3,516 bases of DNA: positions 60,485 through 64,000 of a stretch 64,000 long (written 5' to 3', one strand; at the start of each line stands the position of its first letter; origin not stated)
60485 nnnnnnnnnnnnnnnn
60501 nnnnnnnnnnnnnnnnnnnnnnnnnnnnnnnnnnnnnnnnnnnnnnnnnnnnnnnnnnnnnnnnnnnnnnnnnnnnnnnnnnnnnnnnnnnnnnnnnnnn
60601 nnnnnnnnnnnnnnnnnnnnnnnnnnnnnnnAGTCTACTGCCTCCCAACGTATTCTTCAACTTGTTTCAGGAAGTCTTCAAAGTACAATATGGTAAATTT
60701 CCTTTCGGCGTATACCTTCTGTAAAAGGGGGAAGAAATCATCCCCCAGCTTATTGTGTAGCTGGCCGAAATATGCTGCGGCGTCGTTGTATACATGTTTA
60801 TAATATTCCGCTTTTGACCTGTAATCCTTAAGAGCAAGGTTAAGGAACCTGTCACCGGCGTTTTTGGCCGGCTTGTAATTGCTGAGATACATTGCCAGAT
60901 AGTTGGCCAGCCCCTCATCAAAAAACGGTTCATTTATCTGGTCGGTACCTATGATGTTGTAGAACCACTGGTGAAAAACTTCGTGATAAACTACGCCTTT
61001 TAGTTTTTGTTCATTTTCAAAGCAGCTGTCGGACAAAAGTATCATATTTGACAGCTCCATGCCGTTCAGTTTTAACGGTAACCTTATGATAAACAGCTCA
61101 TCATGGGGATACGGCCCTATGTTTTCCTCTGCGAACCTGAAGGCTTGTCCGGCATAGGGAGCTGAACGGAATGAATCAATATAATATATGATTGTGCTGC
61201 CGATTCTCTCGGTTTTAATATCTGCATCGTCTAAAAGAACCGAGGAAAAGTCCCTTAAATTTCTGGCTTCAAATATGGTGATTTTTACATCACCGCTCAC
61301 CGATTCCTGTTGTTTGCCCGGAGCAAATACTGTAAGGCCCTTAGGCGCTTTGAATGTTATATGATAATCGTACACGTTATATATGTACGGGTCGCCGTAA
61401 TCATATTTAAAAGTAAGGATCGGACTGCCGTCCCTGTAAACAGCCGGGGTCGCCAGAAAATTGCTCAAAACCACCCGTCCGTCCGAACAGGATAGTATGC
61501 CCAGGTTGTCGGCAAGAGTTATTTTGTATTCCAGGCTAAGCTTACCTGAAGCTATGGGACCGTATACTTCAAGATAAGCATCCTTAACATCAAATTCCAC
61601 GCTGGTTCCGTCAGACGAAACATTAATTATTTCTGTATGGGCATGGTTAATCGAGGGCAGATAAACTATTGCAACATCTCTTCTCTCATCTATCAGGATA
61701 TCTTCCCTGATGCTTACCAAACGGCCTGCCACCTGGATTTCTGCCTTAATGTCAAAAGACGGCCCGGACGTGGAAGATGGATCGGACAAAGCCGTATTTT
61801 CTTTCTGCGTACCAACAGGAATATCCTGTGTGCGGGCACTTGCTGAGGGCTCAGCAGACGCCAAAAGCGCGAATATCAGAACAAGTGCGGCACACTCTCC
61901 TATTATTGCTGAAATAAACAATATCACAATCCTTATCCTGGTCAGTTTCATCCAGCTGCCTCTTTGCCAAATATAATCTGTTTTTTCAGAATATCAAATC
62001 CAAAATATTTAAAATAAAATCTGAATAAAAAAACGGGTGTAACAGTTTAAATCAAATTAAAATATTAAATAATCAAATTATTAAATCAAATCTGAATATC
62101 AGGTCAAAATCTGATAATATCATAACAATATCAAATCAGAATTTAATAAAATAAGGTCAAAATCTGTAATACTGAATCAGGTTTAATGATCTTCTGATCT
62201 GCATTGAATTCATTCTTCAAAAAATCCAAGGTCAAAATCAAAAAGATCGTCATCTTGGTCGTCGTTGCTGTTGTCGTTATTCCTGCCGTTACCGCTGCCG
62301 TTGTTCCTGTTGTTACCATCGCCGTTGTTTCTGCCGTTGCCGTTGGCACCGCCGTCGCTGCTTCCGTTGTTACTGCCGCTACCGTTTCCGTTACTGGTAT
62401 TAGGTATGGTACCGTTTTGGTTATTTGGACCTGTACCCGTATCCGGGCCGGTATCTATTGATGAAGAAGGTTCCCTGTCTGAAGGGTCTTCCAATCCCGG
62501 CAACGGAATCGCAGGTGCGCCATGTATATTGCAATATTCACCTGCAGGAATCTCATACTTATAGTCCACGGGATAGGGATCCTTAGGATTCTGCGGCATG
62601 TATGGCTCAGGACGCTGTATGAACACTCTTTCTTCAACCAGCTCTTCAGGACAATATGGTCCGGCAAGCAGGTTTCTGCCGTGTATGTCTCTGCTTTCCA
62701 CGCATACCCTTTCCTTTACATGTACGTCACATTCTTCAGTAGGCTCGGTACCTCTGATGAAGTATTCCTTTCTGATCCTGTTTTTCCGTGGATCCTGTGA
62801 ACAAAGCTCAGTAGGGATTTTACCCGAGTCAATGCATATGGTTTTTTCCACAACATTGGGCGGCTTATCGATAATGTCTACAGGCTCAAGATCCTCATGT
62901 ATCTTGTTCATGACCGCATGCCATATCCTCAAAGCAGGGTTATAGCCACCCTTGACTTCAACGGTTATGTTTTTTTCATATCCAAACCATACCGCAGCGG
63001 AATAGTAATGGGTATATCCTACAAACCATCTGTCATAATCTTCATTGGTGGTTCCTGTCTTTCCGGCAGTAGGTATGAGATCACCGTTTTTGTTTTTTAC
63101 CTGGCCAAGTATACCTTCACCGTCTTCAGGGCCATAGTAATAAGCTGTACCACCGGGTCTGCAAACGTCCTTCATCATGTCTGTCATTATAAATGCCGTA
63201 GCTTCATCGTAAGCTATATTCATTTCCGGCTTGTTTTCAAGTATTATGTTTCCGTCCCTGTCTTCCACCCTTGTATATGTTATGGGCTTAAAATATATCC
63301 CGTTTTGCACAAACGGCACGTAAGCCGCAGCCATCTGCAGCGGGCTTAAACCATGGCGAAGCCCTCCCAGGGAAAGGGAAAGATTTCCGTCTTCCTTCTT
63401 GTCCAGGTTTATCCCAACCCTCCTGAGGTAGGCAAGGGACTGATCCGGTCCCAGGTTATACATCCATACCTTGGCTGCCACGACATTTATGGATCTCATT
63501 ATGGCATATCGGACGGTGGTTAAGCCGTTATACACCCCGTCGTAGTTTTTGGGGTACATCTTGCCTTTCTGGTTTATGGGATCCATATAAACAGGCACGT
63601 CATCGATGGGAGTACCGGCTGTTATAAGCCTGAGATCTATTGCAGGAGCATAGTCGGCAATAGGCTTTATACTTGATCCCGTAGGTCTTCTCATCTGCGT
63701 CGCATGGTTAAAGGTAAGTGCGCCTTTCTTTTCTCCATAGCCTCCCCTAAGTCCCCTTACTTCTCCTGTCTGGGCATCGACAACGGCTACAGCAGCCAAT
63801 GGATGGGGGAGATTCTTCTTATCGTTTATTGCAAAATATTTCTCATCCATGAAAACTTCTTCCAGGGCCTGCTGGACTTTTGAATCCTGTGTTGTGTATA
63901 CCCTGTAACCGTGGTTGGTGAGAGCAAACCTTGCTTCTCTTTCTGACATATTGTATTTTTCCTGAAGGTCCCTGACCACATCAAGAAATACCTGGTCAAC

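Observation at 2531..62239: Many intergenic spacers consist of degenerate tandem 'echoes', often seeded by the last codons of the upstream gene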

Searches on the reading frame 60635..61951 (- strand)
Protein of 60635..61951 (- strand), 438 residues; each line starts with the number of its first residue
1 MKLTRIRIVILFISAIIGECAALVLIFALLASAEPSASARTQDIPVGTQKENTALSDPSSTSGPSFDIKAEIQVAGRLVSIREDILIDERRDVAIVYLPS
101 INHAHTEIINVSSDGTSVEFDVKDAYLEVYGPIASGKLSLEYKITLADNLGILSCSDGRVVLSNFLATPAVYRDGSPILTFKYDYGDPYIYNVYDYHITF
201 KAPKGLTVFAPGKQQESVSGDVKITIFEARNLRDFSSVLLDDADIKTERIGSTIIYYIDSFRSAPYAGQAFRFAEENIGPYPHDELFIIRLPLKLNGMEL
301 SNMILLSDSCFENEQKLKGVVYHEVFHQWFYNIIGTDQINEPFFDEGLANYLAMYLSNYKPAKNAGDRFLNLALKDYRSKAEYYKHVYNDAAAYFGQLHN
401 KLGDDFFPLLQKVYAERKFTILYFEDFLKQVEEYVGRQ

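Call 22: search_protein_families(library=pfam, proteins=[window:60635-61951:-], max_evalue=0.00001)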
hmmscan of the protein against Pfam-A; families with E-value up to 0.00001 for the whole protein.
window:60635-61951:- (438 aa): 1 family
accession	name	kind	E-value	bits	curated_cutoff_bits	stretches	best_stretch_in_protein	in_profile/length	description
PF01433.26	Peptidase_M1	-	2.1e-10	41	27.7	1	271-369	10-120/218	Peptidase family M1 domain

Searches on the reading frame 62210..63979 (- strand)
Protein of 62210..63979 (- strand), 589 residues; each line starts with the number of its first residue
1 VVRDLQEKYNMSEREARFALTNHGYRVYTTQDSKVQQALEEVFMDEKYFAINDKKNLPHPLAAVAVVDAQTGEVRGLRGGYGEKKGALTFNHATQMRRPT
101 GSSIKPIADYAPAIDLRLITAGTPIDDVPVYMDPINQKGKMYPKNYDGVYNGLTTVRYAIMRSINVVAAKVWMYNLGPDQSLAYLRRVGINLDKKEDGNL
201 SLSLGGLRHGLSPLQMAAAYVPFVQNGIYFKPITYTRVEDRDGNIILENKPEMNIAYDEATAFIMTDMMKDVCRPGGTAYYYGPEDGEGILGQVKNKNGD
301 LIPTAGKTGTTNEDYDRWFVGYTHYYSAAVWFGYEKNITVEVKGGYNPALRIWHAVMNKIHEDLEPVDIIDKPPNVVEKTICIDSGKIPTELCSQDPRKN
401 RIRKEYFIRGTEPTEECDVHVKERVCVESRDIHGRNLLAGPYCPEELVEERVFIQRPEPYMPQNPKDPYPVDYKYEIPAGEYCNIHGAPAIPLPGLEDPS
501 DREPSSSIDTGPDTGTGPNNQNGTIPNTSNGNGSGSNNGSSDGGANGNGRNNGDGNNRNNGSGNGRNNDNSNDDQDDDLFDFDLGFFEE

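Call 22: search_protein_families(library=pfam, proteins=[window:62210-63979:-], max_evalue=0.00001)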
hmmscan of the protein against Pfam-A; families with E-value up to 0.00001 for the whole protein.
window:62210-63979:- (589 aa): 1 family
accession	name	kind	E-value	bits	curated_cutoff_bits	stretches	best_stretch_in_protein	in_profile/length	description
PF00905.27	Transpeptidase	-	1.1e-20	74.5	22.1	1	63-333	2-274/299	Penicillin binding protein transpeptidase domain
